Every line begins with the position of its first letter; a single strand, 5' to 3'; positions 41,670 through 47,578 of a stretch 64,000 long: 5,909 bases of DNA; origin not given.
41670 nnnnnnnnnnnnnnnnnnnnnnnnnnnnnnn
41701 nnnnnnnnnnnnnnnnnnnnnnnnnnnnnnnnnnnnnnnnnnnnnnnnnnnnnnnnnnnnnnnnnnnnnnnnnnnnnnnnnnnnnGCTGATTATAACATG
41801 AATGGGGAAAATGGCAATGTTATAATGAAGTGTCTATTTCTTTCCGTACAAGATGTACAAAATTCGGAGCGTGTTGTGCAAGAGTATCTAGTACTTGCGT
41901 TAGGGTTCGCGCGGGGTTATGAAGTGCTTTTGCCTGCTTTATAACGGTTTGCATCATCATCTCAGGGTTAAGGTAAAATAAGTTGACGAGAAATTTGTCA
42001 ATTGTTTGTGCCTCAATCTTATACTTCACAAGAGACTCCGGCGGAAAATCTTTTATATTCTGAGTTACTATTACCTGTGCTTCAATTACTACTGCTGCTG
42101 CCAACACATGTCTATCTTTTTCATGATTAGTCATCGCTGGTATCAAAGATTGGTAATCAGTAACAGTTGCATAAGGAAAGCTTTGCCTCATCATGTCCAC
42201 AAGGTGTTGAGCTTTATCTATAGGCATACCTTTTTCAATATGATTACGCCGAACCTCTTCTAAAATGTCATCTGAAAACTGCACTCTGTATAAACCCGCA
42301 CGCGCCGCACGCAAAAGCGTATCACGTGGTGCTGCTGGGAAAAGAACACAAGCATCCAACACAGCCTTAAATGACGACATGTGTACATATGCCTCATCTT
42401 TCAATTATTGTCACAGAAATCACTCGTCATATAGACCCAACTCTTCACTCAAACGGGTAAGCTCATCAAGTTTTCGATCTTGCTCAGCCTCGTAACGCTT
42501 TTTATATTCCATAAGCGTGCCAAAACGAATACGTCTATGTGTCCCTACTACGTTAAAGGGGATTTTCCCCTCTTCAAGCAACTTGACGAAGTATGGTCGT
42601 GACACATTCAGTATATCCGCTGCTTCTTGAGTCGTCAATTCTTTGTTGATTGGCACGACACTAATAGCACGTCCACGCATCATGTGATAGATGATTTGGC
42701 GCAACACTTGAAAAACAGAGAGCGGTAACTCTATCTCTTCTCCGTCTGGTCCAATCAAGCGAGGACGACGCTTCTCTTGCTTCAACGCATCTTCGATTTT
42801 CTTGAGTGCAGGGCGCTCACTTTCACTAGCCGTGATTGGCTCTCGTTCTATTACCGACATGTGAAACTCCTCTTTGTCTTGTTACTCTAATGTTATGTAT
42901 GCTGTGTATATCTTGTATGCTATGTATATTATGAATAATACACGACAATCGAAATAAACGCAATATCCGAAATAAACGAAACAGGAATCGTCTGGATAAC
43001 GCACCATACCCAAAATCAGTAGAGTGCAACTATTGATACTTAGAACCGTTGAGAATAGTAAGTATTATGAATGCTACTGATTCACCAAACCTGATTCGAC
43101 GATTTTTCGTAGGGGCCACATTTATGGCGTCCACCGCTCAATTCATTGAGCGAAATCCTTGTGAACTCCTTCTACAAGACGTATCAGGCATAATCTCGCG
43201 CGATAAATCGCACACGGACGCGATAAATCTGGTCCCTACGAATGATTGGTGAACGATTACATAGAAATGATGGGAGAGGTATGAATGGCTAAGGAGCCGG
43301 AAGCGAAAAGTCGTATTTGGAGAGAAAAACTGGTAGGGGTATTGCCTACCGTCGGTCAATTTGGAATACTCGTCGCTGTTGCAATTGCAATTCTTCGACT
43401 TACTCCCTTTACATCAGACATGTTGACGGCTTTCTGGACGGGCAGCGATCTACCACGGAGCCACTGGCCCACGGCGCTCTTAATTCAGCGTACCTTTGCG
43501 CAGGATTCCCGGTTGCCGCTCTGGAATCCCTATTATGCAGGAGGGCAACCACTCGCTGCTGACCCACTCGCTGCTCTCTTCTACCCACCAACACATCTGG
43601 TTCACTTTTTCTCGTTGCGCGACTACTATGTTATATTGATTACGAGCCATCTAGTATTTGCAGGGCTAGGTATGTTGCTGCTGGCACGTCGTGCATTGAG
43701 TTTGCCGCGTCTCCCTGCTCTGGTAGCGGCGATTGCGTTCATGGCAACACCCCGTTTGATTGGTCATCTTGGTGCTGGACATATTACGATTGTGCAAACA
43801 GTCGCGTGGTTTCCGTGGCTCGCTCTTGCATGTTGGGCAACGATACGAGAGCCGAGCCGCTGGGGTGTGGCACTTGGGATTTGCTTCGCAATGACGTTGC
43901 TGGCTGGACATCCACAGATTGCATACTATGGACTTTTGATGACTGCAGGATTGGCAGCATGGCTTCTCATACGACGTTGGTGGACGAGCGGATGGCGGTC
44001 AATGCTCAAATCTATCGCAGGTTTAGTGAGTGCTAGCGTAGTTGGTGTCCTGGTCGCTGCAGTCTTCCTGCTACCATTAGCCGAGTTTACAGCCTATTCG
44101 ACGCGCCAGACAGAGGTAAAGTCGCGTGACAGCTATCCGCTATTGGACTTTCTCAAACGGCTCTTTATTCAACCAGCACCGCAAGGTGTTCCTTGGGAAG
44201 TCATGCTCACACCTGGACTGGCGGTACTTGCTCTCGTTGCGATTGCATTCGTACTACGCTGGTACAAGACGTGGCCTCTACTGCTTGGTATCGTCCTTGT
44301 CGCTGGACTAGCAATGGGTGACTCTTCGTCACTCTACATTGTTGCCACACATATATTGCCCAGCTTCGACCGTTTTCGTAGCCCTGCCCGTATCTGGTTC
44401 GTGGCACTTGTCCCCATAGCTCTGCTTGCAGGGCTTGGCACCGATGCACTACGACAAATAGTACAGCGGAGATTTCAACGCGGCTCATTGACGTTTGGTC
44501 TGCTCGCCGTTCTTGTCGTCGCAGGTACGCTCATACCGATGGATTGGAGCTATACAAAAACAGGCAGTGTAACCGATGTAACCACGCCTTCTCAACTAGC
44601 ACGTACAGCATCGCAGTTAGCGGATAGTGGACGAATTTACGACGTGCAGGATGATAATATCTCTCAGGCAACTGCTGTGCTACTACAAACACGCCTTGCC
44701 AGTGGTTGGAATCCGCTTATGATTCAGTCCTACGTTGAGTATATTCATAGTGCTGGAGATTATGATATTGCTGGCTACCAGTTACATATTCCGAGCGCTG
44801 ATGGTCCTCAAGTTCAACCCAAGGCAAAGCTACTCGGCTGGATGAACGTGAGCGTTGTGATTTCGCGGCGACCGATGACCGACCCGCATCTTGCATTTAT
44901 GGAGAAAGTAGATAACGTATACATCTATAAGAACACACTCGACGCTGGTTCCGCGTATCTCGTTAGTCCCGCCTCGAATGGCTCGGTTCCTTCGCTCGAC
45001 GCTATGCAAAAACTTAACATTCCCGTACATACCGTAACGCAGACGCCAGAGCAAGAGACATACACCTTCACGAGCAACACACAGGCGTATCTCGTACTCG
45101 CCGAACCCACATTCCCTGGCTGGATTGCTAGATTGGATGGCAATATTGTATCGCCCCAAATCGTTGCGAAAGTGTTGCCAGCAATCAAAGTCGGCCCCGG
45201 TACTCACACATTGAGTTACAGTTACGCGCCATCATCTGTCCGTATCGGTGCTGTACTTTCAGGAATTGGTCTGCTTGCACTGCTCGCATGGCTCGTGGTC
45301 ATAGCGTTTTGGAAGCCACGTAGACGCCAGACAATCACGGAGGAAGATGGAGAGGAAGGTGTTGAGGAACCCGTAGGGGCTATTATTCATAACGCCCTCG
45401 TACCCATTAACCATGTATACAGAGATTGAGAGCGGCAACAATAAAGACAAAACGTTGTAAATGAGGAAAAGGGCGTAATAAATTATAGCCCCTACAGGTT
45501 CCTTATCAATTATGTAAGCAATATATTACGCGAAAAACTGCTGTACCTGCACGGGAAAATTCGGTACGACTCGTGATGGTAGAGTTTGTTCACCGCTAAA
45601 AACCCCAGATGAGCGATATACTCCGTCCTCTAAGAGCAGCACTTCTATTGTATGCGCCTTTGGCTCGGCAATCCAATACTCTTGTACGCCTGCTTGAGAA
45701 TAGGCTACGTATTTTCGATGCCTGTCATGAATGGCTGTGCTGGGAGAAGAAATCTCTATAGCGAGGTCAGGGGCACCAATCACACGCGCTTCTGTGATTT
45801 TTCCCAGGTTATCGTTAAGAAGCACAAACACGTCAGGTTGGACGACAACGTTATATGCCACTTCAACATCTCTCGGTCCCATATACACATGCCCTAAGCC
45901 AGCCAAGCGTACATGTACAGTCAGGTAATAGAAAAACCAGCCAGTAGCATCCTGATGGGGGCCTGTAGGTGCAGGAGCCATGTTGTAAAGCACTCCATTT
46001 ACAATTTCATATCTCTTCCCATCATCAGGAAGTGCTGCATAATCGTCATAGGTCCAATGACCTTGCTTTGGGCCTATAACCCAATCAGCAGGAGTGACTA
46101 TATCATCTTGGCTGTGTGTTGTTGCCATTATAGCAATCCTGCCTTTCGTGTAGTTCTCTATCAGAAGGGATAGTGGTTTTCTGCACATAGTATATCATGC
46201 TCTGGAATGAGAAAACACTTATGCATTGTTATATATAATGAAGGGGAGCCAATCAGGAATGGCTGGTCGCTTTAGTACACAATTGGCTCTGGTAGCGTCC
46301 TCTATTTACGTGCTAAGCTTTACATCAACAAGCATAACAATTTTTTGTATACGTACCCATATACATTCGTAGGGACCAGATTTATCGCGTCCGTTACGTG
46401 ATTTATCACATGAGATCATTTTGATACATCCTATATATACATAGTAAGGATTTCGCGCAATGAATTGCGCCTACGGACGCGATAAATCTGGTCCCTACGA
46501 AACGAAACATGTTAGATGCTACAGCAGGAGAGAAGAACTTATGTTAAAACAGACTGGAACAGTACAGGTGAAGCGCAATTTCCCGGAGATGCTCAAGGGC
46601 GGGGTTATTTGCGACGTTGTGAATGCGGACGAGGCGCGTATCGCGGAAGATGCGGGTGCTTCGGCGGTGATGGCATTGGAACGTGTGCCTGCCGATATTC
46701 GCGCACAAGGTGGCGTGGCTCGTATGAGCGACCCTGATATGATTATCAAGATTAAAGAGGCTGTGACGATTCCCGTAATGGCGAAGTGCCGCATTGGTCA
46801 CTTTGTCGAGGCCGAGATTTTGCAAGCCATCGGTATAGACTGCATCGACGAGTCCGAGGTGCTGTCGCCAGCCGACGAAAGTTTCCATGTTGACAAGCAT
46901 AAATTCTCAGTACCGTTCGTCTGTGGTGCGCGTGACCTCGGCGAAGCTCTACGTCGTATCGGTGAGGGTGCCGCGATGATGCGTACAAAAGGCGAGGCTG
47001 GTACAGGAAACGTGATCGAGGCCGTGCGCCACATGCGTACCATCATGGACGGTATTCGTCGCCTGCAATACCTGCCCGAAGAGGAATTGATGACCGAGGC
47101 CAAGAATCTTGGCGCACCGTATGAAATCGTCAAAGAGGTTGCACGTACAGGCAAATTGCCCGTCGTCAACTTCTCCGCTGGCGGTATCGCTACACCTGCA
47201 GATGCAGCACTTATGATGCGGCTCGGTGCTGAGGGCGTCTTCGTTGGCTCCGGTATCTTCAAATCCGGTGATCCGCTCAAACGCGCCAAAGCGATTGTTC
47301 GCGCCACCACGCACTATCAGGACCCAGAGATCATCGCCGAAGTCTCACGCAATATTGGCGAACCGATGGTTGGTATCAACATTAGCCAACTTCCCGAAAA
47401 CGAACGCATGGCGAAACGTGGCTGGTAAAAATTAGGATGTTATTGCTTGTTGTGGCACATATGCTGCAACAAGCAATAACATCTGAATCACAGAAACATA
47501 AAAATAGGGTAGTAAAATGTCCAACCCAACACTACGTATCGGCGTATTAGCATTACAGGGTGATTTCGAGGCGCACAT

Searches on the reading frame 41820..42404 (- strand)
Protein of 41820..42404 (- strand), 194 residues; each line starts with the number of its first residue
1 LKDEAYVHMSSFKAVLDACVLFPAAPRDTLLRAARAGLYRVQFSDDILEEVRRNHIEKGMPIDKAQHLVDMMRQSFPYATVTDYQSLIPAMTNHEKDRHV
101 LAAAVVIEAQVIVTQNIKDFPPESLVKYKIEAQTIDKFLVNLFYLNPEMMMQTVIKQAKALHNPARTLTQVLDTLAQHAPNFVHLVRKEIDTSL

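Call 10: search_protein_families(library=ncbifam, proteins=[window:41820-42404:-])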
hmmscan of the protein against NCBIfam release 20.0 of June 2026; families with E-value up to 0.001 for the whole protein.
window:41820-42404:- (194 aa): 1 family
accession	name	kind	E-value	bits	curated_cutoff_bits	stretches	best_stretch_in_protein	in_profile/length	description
NF046100.1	RSP_2648_fam_PIN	equivalog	1.4e-32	113.1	170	1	14-163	1-155/177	RSP_2648 family PIN domain-containing protein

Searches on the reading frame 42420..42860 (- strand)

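Call 10: search_protein_families(library=ncbifam, proteins=[window:42420-42860:-])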
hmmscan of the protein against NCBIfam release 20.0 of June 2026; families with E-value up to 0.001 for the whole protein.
window:42420-42860:- (146 aa): 1 family
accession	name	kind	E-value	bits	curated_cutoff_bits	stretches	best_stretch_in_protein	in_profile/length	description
TIGR01764.1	excise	domain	3.1e-15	56.3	28.8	1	75-122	2-49/49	excisionase family DNA-binding protein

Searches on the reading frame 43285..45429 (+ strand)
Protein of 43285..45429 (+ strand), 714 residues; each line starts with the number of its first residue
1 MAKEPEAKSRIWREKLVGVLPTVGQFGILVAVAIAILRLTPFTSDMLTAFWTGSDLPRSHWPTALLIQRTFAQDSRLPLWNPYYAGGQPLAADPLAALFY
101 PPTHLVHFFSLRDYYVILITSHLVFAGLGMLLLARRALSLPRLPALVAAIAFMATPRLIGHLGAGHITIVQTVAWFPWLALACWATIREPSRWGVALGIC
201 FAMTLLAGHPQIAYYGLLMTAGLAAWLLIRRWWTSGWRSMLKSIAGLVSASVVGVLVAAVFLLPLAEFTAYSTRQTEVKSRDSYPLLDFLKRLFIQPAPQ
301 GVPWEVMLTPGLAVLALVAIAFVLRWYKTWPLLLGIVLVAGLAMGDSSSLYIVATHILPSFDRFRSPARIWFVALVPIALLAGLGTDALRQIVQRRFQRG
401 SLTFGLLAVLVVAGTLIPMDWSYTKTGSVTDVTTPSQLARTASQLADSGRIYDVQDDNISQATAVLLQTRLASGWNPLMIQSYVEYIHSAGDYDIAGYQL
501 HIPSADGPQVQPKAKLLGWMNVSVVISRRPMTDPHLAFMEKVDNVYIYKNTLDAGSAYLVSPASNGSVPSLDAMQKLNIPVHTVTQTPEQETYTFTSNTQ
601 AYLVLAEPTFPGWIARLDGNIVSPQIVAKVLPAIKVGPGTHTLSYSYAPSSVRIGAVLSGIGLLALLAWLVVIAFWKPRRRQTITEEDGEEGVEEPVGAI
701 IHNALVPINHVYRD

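Call 9: find_encoding_contigs(protein=window:43285-45429:+, flank=10000, max_places=6)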
Protein window:43285-45429:+ (714 aa): no gene with exactly this product is on record in the collection.

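Call 10: search_protein_families(library=ncbifam, proteins=[window:43285-45429:+])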
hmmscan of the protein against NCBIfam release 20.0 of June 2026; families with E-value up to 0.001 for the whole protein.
window:43285-45429:+ (714 aa): 1 family
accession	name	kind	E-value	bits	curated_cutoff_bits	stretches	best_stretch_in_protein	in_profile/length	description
NF047590.1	GlcsyltransPgfM2Strep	equivalog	2.4e-07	29.3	1500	1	599-670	806-877/884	glycosyltransferase PgfM2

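Call 78: search_protein_families(library=pfam, proteins=[window:43285-45429:+], max_evalue=0.00001)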
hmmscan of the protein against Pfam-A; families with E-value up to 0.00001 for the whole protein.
window:43285-45429:+ (714 aa): 1 family
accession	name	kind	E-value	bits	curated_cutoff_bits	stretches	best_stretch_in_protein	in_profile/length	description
PF09586.16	YfhO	-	1.4e-10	40.7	28.5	1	573-659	747-835/835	Bacterial membrane protein YfhO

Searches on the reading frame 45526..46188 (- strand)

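Call 10: search_protein_families(library=ncbifam, proteins=[window:45526-46188:-])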
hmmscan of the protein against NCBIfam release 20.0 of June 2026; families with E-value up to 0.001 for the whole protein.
window:45526-46188:- (220 aa): 0 families

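Call 78: search_protein_families(library=pfam, proteins=[window:45526-46188:-], max_evalue=0.00001)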
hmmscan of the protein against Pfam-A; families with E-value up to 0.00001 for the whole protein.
window:45526-46188:- (220 aa): 1 family
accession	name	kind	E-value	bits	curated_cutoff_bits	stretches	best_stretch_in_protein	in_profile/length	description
PF05685.18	Uma2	-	1.1e-35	123.1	27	1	48-212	2-168/172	Putative restriction endonuclease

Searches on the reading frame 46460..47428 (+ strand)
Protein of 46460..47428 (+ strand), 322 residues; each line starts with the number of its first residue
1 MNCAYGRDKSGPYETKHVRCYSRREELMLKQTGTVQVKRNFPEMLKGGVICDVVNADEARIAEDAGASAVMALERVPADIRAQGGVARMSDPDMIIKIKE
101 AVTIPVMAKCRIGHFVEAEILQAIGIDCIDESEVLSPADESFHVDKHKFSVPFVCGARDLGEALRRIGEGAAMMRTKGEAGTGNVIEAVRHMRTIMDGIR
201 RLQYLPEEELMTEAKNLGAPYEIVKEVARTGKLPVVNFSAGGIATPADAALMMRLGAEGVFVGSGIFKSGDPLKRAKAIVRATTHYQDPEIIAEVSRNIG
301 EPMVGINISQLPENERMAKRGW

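Call 10: search_protein_families(library=ncbifam, proteins=[window:46460-47428:+])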
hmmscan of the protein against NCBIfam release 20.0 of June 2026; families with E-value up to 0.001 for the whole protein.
window:46460-47428:+ (322 aa): 13 families
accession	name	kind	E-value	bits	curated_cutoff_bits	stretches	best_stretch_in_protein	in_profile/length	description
NF003215.0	PRK04180.1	equivalog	1.7e-156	520.1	395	1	29-322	5-298/298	pyridoxal 5'-phosphate synthase lyase subunit PdxS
TIGR00343.1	TIGR00343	equivalog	3.3e-146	486.3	438.45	1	37-322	1-287/287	pyridoxal 5'-phosphate synthase lyase subunit PdxS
NF005819.0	PRK07695.1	equivalog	3.7e-08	33.3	251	0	222-281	139-195/205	thiazole tautomerase TenI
NF010112.0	PRK13585.1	equivalog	8.7e-08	32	243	1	213-281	173-239/241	1-(5-phosphoribosyl)-5-[(5-phosphoribosylamino)methylideneamino]imidazole-4-carboxamide isomerase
TIGR00737.1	nifR3_yhdG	equivalog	9.9e-08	31.5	293.3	1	56-127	150-217/319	tRNA dihydrouridine synthase DusB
NF005442.0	PRK07028.1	equivalog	0.00013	20.6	593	1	220-288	150-215/430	bifunctional hexulose-6-phosphate synthase/ribonuclease regulator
NF005741.0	PRK07565.1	subfamily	0.00014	21.1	303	0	57-109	119-172/335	dihydroorotate dehydrogenase-like protein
TIGR03572.1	WbuZ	equivalog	0.00031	20.2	299.7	0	218-271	60-111/232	glycosyl amidation-associated protein WbuZ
NF002231.0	PRK01130.1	subfamily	0.00032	19.8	189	0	217-267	166-214/230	putative N-acetylmannosamine-6-phosphate 2-epimerase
NF001369.0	PRK00278.1-1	equivalog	0.00038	19.7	329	0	233-287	211-265/271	indole-3-glycerol phosphate synthase TrpC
NF038364.1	AglZ_HisF2_fam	equivalog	0.00054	19.4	310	0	215-274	56-113/248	AglZ/HisF2 family acetamidino modification protein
TIGR00735.1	hisF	equivalog_domain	0.00092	18.6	294.55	0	221-276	63-116/254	imidazole glycerol phosphate synthase subunit HisF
NF003302.0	PRK04302.1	subfamily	0.00099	18.9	132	0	238-281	177-220/223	triose-phosphate isomerase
